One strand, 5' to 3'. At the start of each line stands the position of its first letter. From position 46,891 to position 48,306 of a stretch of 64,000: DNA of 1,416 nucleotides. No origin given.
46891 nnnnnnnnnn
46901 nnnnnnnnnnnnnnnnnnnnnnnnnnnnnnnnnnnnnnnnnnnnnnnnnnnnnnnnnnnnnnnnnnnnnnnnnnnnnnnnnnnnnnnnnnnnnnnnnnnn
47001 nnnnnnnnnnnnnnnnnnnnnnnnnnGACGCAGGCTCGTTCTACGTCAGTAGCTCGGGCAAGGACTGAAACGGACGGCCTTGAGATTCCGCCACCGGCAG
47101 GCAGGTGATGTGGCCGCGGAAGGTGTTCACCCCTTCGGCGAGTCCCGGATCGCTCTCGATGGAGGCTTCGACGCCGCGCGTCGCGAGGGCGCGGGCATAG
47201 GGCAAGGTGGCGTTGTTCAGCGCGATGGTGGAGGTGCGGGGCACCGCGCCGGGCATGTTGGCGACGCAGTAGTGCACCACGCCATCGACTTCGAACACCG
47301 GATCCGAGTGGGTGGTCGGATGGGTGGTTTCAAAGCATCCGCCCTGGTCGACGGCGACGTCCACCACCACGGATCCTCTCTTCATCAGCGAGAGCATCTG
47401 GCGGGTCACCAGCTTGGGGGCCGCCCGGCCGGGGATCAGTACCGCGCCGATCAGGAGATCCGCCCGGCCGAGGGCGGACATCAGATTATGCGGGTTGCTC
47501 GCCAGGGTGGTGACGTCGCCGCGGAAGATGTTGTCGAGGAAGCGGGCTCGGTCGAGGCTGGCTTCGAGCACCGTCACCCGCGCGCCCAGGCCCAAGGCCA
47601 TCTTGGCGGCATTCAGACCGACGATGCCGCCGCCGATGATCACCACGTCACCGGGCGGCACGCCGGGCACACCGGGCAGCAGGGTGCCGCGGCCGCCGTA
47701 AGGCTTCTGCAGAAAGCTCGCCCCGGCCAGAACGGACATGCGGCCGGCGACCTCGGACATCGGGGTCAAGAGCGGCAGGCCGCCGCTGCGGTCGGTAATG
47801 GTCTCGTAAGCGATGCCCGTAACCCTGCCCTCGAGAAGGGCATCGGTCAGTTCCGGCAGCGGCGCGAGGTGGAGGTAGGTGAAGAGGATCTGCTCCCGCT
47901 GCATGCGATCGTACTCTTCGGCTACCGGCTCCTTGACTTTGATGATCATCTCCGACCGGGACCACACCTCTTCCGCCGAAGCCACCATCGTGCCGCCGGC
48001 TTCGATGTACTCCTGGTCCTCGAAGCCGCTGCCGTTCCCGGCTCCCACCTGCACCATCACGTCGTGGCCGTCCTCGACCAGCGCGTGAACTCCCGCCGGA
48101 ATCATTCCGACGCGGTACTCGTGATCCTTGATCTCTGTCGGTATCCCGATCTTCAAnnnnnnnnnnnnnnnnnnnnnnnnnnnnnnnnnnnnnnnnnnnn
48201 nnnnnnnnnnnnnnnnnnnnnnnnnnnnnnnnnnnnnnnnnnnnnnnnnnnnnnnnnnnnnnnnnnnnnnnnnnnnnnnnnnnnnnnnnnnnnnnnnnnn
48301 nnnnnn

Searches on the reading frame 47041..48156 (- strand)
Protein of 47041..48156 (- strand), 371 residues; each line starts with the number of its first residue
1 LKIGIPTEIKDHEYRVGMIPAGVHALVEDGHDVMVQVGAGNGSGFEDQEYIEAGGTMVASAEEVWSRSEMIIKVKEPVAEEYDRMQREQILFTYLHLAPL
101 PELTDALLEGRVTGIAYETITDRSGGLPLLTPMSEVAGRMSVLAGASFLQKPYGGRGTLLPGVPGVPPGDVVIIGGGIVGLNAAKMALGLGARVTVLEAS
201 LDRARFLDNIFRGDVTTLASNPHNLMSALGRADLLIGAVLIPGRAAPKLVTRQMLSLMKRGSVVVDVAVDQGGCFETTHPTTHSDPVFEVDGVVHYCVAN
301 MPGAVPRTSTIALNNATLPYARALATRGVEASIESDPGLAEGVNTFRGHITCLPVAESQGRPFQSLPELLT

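Call 29: search_protein_families(library=pfam, proteins=[window:47041-48156:-], max_evalue=0.001)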
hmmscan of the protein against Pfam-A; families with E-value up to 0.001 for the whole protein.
window:47041-48156:- (371 aa): 6 families
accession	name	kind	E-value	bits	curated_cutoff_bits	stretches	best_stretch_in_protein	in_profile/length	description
PF01262.27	AlaDh_PNT_C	-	8.9e-84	280.6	23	1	141-352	1-213/214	Alanine dehydrogenase/PNT, C-terminal domain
PF05222.21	AlaDh_PNT_N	-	4.5e-49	166.6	30.4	1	4-137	1-136/136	Alanine dehydrogenase/PNT, N-terminal domain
PF01266.30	DAO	-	2.3e-05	24.5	27.9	1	170-200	1-31/353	FAD dependent oxidoreductase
PF07992.20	Pyr_redox_2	-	4.2e-05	23.6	26.1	1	169-202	143-176/291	Pyridine nucleotide-disulphide oxidoreductase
PF00070.33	Pyr_redox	-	5.4e-05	24.1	22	1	171-200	2-31/82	Pyridine nucleotide-disulphide oxidoreductase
PF02826.25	2-Hacid_dh_C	-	0.00016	21.5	25.1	1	171-268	39-127/178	D-isomer specific 2-hydroxyacid dehydrogenase, NAD binding domain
